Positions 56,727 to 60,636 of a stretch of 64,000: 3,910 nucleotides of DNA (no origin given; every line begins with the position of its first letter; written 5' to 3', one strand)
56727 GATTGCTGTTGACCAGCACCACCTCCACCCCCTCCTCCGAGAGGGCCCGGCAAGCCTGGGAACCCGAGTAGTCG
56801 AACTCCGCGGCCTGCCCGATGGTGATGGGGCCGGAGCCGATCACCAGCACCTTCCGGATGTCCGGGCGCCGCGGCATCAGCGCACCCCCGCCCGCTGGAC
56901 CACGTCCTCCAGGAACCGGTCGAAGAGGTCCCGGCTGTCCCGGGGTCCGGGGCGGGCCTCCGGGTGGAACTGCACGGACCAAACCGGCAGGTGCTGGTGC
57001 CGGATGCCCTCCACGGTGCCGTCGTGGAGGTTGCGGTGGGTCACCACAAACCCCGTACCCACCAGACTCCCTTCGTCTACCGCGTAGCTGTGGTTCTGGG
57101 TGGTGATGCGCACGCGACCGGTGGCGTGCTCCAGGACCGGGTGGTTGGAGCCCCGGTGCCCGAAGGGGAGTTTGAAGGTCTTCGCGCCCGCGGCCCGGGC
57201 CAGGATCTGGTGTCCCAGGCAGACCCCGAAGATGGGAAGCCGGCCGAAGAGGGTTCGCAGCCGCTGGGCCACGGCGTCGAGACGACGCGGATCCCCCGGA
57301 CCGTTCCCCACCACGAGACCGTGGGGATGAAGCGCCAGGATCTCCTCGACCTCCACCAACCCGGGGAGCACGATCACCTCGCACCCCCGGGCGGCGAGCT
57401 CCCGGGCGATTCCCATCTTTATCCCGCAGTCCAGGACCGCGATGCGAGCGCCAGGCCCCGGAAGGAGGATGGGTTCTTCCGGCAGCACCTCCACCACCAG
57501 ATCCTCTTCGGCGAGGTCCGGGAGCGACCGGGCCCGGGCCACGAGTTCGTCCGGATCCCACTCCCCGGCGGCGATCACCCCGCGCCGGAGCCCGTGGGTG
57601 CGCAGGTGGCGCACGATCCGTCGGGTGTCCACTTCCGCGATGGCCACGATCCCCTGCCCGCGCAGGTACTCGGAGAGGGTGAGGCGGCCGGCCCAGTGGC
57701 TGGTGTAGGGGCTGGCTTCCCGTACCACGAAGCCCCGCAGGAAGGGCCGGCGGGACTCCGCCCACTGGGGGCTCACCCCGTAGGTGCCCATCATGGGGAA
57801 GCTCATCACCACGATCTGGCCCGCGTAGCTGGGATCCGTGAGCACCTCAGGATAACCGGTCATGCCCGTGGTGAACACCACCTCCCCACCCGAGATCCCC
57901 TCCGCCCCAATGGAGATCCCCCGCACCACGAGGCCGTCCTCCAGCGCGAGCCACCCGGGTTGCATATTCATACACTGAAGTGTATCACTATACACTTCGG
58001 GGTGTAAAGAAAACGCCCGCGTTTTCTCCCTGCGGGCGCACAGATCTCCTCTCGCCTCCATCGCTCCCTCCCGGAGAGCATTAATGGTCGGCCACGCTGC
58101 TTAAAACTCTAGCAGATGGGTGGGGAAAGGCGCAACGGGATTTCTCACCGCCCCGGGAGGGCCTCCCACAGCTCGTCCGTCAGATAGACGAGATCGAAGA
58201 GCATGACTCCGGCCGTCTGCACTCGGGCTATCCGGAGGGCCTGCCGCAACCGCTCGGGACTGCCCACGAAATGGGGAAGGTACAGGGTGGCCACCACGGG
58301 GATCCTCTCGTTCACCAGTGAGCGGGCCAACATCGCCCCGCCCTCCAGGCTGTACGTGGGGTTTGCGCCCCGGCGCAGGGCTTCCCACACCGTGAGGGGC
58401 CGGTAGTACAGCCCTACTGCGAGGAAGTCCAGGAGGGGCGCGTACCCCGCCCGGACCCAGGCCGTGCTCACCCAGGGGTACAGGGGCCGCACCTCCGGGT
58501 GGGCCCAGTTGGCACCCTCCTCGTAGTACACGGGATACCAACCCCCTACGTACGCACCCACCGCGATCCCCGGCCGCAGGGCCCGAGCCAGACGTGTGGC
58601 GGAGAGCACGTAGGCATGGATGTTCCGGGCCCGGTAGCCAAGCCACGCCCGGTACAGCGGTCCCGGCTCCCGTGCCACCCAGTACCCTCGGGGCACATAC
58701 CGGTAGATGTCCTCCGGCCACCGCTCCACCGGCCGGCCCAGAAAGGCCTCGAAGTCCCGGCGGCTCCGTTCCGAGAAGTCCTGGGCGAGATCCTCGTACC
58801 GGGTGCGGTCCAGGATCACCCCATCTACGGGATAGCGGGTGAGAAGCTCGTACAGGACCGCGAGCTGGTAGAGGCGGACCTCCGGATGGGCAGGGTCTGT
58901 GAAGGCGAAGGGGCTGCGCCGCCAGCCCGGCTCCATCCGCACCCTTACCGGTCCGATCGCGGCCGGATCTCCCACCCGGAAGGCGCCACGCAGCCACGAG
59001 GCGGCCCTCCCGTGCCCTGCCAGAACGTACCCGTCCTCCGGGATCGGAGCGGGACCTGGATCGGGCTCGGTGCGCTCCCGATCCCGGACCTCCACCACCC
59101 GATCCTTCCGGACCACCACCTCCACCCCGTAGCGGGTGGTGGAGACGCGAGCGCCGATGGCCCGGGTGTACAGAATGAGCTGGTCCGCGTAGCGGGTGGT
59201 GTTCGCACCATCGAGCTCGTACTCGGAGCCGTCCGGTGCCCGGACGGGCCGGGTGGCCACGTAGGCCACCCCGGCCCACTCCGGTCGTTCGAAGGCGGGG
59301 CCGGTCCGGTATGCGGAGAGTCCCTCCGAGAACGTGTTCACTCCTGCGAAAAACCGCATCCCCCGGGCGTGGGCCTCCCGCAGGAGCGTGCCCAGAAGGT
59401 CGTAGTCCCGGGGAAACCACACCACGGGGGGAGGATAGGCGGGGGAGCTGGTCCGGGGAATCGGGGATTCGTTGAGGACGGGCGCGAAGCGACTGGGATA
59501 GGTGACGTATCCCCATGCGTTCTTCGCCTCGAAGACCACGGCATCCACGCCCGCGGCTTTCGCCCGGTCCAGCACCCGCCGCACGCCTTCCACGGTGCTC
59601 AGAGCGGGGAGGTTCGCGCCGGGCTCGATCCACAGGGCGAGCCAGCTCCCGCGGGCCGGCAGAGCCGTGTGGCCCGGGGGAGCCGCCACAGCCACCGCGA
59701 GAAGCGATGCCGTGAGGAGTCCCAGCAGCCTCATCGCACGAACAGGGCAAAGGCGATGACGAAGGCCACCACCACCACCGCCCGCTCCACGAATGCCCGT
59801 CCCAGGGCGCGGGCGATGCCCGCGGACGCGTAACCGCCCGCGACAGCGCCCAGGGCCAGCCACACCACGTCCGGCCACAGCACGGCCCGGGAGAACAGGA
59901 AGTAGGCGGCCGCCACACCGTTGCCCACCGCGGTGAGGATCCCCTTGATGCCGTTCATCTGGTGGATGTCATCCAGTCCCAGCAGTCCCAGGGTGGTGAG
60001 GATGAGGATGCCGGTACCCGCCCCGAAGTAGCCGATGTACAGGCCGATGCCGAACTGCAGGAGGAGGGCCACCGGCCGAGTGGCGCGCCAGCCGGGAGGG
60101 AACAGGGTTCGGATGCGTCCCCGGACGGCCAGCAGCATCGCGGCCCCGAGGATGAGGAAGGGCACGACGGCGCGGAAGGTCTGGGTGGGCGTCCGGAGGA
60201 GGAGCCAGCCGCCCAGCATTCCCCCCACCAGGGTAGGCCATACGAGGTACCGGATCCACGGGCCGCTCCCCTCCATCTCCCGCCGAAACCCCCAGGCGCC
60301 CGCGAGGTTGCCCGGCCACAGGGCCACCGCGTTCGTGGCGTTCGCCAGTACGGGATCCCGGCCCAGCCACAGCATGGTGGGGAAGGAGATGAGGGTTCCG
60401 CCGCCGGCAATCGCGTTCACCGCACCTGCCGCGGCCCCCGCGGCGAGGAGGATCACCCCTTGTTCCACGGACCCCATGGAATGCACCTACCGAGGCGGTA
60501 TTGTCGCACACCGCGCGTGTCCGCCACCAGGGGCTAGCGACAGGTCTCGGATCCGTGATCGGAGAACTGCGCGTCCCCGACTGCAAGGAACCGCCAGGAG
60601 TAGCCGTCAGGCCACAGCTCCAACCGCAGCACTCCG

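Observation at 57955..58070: carAB control region: tandem ARG boxes overlapping the start codon, an intrinsic terminator just upstream, and an in-frame SD-ATG beyond it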

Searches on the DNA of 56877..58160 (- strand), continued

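Call 73: search_with_rna_model(model_id=R1, source=L118, filters=off, max_evalue=10, show_alignments=3)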
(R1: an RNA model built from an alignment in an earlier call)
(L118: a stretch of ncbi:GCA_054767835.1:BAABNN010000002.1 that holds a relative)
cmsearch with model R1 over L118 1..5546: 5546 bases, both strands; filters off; matches with E-value up to 10: 34.
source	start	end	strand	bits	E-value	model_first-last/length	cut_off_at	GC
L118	1617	1641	+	9.4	0.47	1-34/34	no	0.64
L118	1431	1439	-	9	0.58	15-23/34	no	0.78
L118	4675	4683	+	9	0.58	15-23/34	no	0.78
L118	1617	1641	-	8.6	0.72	1-34/34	no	0.64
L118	4154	4172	-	7.1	1.7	1-34/34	no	0.79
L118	4154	4172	+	7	1.7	1-34/34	no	0.79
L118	27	49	+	6.8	1.9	1-34/34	no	0.7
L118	3467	3477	-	6.2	2.6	14-24/34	no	0.73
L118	689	703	+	5.8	3.2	1-34/34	no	0.87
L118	689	703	-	5.8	3.2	1-34/34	no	0.87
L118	4735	4745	-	5.5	3.9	14-24/34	no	0.73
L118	364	376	-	5.3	4.4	1-34/34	no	0.77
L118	319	325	+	5.1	4.7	16-22/34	no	0.86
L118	595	601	+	5.1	4.7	16-22/34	no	0.86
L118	885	891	+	5.1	4.7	16-22/34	no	0.86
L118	2914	2920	+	5.1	4.7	16-22/34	no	0.86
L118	3531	3537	-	5.1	4.7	16-22/34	no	0.86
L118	5463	5469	+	5.1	4.7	16-22/34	no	0.86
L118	1996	2022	+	5.1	4.7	1-34/34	no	0.63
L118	5049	5060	-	4.8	5.6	1-34/34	no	0.67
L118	5049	5060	+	4.8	5.6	1-34/34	no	0.67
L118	934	959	-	4.8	5.7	1-34/34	no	0.73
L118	1689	1698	-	4.5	6.7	1-34/34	no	0.7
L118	63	80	-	4.4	6.9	1-34/34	no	0.72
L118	163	194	+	4.3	7.3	1-34/34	no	0.72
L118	163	194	-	4.3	7.3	1-34/34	no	0.72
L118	1515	1524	-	4.2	7.9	1-34/34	no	0.8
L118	4806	4838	+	4.2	7.9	1-34/34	no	0.67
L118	3813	3834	-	4.1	8.3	1-34/34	no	0.68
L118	1689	1698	+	4.1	8.3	1-34/34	no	0.7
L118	5259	5285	-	4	8.8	1-34/34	no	0.7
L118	3813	3834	+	4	9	1-34/34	no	0.68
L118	27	53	-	3.9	9.4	1-34/34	no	0.7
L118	4601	4612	-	3.8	9.7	1-34/34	no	0.75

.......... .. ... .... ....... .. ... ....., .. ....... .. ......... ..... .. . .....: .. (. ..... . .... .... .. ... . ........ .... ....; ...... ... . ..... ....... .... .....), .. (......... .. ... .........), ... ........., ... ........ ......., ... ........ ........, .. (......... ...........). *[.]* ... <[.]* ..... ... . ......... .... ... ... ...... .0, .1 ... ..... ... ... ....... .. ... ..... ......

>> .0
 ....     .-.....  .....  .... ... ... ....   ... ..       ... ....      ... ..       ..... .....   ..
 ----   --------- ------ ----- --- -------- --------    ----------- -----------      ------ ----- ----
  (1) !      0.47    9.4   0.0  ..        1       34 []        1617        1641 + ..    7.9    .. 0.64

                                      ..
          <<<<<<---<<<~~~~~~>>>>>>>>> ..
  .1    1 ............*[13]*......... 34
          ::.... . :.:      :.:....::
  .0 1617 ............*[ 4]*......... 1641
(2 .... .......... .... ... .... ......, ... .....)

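Call 74: search_rna_families(sources=[L001, L011, L015, L017, L018, L019, L020, L021, L022, L023, L024, L025, L027, L029, L032, L033, L034, L036, L037, L047], threshold=gathering, show_alignments=0)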
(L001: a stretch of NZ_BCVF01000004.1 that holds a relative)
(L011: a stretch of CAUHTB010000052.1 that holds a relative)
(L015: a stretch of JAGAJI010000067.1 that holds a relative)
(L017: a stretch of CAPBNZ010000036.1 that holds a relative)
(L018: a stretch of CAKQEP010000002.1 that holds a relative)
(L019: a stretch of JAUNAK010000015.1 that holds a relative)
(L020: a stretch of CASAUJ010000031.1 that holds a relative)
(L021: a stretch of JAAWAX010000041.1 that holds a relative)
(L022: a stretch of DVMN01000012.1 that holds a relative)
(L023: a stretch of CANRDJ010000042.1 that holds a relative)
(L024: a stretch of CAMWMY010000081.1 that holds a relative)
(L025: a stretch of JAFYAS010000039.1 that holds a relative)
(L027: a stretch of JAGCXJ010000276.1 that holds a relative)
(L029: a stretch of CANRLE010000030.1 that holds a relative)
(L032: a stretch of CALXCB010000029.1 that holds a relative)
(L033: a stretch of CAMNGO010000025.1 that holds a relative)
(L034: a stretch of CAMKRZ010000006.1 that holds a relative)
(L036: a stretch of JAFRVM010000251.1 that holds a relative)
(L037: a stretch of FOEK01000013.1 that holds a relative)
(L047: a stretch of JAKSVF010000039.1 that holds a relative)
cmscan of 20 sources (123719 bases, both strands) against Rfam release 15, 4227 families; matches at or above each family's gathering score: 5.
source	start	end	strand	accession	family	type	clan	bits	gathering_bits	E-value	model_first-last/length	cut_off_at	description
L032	2481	2551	+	RF00005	tRNA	Gene; tRNA;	CL00001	70.2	29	5.3e-13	1-71/71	no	tRNA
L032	2583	2653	+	RF00005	tRNA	Gene; tRNA;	CL00001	70.2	29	5.3e-13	1-71/71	no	tRNA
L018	1404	1476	-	RF00005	tRNA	Gene; tRNA;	CL00001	66.3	29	6.4e-12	1-71/71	no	tRNA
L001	673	791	+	RF00515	PyrR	Cis-reg;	-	58.1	54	4.2e-05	1-115/115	no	PyrR binding site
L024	706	800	+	RF00515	PyrR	Cis-reg;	-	56.3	54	9e-05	1-115/115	no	PyrR binding site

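Call 79: search_with_rna_model(model_id=R2, sources=[L001, L002, L003, L004, L005, L006, L007, L008, L009, L010, L011, L012, L013, L014, L015, L016, L017, L018, L019, L020, L021, L022, L023, L024, L025, L026, L027, L028, L029, L030, L031, L032, L033, L034, L035, L036, L037, L038, L039, L040, L041, L042, L043, L044, L045, L046, L047, L048, L049, L050, L051, L052, L053, L054, L055, L056, L057, L058, L059, L060, L061, L062, L063, L064, L065, L066, L067, L068, L069, L070, L071, L072, L073, L074, L075, L076, L077, L078, L079, L080, L081, L083, L084, L085, L086, L087, L088, L089, L090, L091, L093, L097, L111, L113, L114, L116, L117, L118], max_evalue=5)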
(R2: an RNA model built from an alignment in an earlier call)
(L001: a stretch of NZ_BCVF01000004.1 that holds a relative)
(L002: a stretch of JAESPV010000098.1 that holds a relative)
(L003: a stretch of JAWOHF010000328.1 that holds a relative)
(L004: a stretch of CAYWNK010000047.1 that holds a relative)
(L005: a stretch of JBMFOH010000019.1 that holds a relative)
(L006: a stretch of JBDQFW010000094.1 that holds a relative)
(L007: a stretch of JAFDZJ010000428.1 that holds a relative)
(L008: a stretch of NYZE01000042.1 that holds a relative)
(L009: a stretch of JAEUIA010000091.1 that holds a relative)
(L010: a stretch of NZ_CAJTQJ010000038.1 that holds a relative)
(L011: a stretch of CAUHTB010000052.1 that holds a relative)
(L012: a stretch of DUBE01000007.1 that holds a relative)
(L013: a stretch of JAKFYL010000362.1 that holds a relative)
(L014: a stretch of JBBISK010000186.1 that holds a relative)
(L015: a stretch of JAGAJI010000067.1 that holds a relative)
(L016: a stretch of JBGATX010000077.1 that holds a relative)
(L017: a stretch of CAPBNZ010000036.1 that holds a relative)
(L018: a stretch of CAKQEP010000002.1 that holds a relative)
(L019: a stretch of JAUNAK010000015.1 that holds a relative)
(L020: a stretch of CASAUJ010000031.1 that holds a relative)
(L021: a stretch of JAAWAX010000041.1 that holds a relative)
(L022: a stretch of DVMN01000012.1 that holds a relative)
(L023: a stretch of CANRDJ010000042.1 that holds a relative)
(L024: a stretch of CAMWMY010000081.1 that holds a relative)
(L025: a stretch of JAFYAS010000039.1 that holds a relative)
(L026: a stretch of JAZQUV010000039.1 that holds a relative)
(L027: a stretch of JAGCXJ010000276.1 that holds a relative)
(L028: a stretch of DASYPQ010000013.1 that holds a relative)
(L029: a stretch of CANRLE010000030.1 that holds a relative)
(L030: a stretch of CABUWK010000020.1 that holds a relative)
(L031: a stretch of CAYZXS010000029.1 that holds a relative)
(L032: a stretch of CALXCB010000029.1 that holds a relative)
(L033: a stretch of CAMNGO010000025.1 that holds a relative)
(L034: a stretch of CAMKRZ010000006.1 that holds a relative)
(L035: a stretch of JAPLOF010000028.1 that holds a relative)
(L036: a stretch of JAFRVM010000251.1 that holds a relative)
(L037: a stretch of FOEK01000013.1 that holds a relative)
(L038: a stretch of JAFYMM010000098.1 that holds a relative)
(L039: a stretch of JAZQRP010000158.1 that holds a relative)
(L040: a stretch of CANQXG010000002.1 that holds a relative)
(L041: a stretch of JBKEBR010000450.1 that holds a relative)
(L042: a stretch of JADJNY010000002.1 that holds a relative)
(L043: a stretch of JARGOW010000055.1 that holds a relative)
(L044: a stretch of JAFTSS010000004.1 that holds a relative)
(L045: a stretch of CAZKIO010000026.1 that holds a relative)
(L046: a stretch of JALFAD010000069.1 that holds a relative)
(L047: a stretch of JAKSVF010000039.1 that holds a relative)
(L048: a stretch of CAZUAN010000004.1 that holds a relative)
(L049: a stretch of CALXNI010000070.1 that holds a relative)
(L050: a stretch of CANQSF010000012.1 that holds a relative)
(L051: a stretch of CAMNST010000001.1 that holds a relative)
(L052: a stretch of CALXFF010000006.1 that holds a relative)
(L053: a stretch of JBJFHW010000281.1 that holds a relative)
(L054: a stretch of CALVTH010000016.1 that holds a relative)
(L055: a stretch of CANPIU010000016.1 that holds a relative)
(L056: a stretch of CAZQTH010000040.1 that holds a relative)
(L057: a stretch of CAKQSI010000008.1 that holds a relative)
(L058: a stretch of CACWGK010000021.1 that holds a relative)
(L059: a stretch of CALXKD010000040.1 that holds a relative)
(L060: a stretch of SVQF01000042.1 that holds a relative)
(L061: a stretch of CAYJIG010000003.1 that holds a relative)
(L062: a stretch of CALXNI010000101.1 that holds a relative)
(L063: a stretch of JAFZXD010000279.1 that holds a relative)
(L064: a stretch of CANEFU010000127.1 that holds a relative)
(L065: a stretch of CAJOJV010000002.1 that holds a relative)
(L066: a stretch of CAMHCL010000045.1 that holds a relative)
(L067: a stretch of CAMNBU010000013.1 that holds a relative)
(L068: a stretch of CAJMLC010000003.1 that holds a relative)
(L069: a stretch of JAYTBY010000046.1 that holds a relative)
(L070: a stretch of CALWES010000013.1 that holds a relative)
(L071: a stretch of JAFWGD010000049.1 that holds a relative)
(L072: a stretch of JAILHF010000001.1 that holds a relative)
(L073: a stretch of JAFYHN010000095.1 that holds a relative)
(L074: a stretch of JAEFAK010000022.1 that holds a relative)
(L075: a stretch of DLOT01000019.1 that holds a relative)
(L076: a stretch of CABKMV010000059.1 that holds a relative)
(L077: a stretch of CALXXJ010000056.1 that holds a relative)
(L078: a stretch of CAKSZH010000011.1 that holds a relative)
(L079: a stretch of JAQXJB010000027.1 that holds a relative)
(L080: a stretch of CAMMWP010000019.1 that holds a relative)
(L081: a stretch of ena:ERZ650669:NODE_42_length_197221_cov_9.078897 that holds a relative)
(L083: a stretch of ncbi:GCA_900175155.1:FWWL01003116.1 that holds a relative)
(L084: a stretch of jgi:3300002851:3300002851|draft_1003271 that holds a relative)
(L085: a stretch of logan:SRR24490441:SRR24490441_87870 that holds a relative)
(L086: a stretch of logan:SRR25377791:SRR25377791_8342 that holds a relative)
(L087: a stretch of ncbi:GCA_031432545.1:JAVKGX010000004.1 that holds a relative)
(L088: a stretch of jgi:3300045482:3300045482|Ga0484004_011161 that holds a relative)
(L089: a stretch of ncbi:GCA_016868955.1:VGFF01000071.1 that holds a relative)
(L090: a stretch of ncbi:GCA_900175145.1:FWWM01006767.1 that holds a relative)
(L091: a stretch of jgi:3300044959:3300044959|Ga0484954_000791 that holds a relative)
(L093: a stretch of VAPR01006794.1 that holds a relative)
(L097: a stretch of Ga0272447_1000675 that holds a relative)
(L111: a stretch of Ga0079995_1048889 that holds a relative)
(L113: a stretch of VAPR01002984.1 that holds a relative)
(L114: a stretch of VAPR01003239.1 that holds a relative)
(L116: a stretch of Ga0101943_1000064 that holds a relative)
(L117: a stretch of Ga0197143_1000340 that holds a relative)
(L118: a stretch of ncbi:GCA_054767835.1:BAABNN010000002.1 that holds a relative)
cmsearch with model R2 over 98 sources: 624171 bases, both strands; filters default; matches with E-value up to 5: 8.
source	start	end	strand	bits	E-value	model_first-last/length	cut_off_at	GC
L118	2385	2419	+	49.4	5e-09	1-35/35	no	0.66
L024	708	742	+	47.9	1.2e-08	1-35/35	no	0.31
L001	674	709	+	44.6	8.6e-08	1-35/35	no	0.39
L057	1666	1700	+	28.1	0.0015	1-35/35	no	0.4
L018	1655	1689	+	26.2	0.0047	1-35/35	no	0.4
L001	586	622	+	26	0.0051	1-35/35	no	0.41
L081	2973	3006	+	22.4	0.043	1-35/35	no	0.59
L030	1377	1411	+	16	1.9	1-35/35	no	0.4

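Call 80: search_with_rna_model(model_id=R2, sources=[L083, L084, L085, L086, L087, L088, L089, L090, L091, L093, L097, L113, L114, L116], filters=off, max_evalue=1)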
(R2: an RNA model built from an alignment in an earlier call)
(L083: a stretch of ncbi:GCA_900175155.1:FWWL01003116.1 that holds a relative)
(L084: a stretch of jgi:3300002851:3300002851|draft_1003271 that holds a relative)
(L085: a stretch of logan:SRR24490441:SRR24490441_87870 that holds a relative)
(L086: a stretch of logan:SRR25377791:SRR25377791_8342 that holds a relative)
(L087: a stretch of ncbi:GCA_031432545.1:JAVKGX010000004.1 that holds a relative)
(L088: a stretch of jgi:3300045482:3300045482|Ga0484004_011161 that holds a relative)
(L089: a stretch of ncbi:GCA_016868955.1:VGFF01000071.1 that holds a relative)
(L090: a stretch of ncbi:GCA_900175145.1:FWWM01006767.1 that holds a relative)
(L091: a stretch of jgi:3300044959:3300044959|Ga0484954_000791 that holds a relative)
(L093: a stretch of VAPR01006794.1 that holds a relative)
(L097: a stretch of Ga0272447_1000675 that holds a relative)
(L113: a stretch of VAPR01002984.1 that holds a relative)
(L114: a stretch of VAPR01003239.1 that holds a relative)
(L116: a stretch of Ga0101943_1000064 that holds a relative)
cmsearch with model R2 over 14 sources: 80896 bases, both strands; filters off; matches with E-value up to 1: 13.
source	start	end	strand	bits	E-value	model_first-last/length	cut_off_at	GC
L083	504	537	+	22.7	0.0047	1-35/35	no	0.62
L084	2388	2421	+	22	0.0071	1-35/35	no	0.65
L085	270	303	+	22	0.0071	1-35/35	no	0.65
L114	238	271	-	19.8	0.026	1-35/35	no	0.65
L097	9959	9992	-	18.1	0.069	1-35/35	no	0.59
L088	2213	2248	+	18.1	0.071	1-35/35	no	0.61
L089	181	213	-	17.4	0.11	1-35/35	no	0.76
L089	849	882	+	16.7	0.16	1-35/35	no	0.56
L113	6453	6486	-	16.6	0.17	1-35/35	no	0.62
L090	2886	2919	+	15.7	0.3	1-35/35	no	0.62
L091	2837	2870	+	15.7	0.3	1-35/35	no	0.62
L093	1873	1906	-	15.4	0.35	1-35/35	no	0.65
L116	2462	2495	+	14.3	0.66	1-35/35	no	0.65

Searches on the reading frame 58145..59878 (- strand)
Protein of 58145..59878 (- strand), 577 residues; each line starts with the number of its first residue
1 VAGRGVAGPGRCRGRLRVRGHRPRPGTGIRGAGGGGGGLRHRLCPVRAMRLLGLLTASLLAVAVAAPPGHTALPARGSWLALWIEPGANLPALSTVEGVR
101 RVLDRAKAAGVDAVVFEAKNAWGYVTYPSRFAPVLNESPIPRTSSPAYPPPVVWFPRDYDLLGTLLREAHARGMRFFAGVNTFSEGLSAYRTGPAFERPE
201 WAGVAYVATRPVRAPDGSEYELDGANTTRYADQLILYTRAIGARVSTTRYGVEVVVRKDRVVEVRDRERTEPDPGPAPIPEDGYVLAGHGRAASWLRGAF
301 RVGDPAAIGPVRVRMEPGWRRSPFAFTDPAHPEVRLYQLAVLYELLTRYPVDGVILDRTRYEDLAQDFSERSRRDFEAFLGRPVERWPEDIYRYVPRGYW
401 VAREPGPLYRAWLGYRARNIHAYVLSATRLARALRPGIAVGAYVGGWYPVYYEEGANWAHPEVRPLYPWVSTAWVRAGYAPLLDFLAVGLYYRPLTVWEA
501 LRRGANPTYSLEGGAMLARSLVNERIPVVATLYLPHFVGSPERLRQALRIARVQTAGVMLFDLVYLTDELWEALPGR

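Call 7: search_protein_families(library=ncbifam, proteins=[window:58145-59878:-])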
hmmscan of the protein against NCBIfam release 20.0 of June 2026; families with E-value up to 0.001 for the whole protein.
window:58145-59878:- (577 aa): 0 families

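Call 41: search_protein_families(library=pfam, proteins=[window:58145-59878:-], max_evalue=0.00001)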
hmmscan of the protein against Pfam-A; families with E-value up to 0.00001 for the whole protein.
window:58145-59878:- (577 aa): 2 families
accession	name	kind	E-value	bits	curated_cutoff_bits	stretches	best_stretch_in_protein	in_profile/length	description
PF16373.10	DUF4985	-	5.1e-21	75.7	39.3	1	467-572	4-110/114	Domain of unknown function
PF02638.21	GHL10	-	3.9e-10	39.8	27.9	1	326-445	130-230/311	Glycosyl hydrolase-like 10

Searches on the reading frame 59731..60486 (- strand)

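Call 41: search_protein_families(library=pfam, proteins=[window:59731-60486:-], max_evalue=0.00001)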
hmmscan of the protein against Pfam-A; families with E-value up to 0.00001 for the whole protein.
window:59731-60486:- (251 aa): 1 family
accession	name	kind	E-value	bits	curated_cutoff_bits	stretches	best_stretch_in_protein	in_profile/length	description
PF01925.25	TauE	-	6.7e-37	127.8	32.6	1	13-247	1-236/237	Sulfite exporter TauE/SafE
